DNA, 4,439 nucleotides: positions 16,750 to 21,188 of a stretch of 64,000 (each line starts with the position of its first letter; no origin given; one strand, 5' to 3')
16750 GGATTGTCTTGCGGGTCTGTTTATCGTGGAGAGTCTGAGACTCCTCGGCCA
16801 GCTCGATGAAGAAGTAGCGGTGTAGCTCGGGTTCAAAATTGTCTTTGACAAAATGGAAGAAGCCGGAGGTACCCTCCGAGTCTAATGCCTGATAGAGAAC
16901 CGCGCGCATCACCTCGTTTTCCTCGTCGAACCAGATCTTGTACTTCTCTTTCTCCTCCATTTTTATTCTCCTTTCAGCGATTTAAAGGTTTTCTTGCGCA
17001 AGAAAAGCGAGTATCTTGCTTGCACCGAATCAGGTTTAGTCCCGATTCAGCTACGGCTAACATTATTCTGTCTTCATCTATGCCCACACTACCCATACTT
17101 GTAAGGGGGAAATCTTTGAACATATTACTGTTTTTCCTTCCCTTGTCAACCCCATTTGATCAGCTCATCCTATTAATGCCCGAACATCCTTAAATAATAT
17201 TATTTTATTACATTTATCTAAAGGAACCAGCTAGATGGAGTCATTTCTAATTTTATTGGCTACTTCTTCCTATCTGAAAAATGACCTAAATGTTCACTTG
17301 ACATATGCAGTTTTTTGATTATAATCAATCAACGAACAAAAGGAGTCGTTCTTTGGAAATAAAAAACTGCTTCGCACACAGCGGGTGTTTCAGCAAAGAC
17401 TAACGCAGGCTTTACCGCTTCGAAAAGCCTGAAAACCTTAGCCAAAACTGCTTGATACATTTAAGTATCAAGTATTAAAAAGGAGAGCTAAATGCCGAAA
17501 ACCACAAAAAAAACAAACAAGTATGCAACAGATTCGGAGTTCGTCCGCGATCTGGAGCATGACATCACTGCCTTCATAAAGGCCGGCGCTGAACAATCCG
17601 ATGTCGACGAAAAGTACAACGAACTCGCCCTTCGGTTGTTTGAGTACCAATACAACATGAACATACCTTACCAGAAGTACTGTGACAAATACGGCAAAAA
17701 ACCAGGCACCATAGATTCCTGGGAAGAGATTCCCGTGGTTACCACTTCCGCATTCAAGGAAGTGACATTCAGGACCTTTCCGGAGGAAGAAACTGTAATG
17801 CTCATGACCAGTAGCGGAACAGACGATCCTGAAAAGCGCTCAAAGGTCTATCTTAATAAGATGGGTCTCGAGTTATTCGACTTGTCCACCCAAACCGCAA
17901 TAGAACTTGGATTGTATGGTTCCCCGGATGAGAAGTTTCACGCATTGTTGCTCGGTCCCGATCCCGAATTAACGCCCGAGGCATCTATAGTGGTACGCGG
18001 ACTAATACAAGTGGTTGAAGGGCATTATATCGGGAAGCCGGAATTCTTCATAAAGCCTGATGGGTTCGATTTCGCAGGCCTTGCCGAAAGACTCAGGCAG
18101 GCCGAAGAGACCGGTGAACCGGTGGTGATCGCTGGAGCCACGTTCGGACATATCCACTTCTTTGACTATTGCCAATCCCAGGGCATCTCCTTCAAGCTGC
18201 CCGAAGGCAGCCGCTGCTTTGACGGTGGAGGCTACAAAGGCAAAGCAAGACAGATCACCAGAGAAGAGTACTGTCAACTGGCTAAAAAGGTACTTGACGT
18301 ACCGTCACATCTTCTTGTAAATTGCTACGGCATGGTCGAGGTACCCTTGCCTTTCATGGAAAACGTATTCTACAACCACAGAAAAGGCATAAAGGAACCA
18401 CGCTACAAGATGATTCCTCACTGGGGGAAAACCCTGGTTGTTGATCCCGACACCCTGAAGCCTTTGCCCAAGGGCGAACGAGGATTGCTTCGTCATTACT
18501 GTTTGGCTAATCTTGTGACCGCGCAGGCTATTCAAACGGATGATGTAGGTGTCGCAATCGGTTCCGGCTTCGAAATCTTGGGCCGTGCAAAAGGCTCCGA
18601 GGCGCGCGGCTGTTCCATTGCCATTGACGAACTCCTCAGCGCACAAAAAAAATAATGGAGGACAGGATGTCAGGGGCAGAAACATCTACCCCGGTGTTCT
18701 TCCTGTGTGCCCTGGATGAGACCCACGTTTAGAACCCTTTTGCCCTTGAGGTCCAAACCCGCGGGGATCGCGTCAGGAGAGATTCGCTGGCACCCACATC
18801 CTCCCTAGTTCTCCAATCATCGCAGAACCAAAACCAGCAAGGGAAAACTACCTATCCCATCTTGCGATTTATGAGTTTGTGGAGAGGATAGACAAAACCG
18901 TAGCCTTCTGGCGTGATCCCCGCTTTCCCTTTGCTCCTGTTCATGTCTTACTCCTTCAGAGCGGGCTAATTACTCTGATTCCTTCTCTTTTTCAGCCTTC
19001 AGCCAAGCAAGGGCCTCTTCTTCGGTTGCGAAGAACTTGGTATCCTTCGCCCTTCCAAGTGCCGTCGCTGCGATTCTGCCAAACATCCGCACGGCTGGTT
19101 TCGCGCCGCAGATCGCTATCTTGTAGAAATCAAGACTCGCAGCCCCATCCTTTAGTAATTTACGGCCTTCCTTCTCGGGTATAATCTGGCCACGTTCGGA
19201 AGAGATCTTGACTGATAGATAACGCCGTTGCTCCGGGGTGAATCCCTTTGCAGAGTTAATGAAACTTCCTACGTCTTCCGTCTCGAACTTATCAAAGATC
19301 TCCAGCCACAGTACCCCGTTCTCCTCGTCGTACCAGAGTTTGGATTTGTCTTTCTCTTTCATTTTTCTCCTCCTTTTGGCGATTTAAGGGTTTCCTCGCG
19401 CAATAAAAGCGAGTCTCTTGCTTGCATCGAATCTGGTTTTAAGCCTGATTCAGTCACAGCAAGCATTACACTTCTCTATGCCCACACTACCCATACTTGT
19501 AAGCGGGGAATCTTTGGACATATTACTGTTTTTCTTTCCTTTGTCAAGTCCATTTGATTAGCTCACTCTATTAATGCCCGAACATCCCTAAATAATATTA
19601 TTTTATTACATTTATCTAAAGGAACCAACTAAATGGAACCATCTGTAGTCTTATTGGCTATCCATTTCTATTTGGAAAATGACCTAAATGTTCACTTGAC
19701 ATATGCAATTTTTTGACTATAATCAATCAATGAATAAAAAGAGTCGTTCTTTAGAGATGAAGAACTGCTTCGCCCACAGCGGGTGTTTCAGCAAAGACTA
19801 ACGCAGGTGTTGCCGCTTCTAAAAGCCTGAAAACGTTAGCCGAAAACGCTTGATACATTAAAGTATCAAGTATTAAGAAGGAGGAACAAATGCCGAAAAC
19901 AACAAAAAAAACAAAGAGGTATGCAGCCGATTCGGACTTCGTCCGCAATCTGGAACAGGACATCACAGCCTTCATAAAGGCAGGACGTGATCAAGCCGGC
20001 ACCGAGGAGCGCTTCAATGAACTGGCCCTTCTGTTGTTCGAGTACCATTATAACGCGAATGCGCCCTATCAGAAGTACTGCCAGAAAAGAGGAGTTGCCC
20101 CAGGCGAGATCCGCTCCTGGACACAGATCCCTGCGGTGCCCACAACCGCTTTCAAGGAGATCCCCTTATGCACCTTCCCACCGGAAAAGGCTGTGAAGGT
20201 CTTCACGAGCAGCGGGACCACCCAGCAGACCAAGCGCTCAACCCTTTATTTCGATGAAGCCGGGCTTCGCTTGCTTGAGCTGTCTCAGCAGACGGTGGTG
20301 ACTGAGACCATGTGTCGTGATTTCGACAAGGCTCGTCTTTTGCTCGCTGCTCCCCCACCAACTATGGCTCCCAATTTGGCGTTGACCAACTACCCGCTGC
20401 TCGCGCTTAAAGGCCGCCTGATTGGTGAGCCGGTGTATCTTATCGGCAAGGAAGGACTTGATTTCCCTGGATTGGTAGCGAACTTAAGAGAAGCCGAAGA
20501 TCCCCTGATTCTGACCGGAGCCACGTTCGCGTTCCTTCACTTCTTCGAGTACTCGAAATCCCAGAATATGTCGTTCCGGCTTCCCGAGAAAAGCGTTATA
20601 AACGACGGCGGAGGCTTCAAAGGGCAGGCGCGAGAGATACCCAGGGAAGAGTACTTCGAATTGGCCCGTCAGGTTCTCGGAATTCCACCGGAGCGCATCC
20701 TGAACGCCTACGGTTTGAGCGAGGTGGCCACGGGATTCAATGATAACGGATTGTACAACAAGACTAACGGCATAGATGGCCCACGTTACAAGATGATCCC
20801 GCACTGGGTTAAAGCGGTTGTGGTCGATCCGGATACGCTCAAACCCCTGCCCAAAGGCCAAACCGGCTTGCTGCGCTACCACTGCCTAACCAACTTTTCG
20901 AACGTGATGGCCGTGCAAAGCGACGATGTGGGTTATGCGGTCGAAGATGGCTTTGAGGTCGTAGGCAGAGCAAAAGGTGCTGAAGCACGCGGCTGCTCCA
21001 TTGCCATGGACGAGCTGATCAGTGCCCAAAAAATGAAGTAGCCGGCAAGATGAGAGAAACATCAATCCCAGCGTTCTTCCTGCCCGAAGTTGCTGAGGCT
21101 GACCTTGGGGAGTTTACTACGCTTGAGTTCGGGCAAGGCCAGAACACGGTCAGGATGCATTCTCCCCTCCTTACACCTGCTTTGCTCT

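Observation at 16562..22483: Tandemly duplicated cassette of STAS-like protein and LuxE-like acyl-protein synthetase, with one LuxC-like reductase, next to a stressosome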

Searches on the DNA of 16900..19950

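Call 8: search_rna_families(source=window, start=16900, end=19950, threshold=evalue, max_evalue=5)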
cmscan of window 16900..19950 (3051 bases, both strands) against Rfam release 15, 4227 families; matches with E-value up to 5: 0.
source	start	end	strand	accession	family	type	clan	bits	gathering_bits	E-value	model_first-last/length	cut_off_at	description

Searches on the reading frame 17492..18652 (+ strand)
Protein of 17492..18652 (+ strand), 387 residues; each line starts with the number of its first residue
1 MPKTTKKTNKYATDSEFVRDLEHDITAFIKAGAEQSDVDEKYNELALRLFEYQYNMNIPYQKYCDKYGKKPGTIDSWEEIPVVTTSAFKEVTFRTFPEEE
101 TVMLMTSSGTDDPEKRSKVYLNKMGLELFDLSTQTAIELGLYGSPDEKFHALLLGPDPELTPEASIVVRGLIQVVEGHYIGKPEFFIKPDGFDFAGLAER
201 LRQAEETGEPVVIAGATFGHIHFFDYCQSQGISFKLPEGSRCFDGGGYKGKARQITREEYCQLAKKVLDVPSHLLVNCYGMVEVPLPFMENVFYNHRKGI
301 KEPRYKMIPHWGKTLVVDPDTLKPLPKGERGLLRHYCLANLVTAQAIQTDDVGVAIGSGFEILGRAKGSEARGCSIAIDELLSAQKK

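Call 3: search_protein_families(library=pfam, proteins=[window:17492-18652:+], max_evalue=0.01)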
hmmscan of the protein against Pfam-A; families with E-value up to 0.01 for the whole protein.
window:17492-18652:+ (387 aa): 1 family
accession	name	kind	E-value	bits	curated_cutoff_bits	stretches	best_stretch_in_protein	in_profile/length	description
PF04443.18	LuxE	-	4.7e-25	88.7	24.9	1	26-381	25-389/391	Acyl-protein synthetase, LuxE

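Call 4: search_protein_families(library=ncbifam, proteins=[window:17492-18652:+], max_evalue=0.01)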
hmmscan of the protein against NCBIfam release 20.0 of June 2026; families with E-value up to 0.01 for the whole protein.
window:17492-18652:+ (387 aa): 1 family
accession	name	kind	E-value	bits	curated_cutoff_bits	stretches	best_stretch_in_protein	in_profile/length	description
NF052244.1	LCFA_lig_LuxE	equivalog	1.5e-24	86.6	550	1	41-380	32-364/367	long-chain-fatty-acid--protein ligase LuxE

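Call 72: search_protein_families(library=padloc, proteins=[window:17492-18652:+], max_evalue=0.001)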
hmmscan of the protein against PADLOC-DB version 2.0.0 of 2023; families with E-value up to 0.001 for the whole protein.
window:17492-18652:+ (387 aa): 0 families

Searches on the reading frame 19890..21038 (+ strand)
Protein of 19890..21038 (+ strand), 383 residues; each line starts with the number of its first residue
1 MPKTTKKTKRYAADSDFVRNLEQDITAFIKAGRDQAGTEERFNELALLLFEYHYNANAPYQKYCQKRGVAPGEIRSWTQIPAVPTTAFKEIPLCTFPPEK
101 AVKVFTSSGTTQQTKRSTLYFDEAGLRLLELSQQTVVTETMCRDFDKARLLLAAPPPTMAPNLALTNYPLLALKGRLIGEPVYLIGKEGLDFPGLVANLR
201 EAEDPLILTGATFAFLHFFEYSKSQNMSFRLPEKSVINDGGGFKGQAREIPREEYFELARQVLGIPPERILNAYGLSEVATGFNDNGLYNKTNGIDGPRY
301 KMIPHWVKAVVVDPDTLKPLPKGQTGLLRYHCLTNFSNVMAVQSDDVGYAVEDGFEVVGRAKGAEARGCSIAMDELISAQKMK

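Call 3: search_protein_families(library=pfam, proteins=[window:19890-21038:+], max_evalue=0.01)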
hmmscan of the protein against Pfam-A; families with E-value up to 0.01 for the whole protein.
window:19890-21038:+ (383 aa): 2 families
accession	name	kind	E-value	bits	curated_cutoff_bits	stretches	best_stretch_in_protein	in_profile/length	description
PF04443.18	LuxE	-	4.2e-27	95.5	24.9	1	40-375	36-388/391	Acyl-protein synthetase, LuxE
PF00501.34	AMP-binding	-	0.00012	21.4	29.9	1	252-328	299-372/384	AMP-binding enzyme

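Call 4: search_protein_families(library=ncbifam, proteins=[window:19890-21038:+], max_evalue=0.01)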
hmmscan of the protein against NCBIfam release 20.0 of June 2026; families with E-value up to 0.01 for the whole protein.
window:19890-21038:+ (383 aa): 2 families
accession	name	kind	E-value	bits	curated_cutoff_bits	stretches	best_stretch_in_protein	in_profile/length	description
NF052244.1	LCFA_lig_LuxE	equivalog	1.4e-25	90.1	550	1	45-377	36-366/367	long-chain-fatty-acid--protein ligase LuxE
TIGR02155.1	PA_CoA_ligase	equivalog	4.7e-05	22.1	646.3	0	51-113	21-89/422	phenylacetate--CoA ligase PaaK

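Call 35: search_solved_structures(query=window:19890-21038:+, max_evalue=0.01, show_alignments=1)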
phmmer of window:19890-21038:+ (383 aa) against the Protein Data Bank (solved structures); distinct sequences matched with E-value up to 0.01: 1.
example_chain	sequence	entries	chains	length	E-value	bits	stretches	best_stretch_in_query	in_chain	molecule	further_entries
7xc6_E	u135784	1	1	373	3.5e-23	85.5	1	16-374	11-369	LuxE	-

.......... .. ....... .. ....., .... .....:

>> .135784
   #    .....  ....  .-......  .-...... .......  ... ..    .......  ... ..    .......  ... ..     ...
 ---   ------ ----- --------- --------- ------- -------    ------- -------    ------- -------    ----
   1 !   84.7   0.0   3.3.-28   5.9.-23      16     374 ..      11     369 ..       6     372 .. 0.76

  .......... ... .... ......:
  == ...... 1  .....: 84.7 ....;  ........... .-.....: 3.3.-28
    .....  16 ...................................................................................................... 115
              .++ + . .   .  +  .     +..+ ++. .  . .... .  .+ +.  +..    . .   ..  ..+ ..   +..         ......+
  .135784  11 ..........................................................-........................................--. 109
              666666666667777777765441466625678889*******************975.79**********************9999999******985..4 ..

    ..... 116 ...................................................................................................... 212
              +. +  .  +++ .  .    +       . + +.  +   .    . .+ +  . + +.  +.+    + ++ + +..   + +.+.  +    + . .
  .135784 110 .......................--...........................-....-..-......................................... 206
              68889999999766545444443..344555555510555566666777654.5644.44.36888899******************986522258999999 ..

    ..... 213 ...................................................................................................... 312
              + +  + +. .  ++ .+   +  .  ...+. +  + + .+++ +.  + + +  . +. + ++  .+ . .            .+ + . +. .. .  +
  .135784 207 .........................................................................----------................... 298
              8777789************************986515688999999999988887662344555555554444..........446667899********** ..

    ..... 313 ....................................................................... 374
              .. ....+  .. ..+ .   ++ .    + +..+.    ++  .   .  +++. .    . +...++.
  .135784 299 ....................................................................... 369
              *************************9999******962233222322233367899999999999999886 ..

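Call 72: search_protein_families(library=padloc, proteins=[window:19890-21038:+], max_evalue=0.001)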
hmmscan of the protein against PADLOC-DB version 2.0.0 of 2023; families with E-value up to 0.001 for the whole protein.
window:19890-21038:+ (383 aa): 0 families
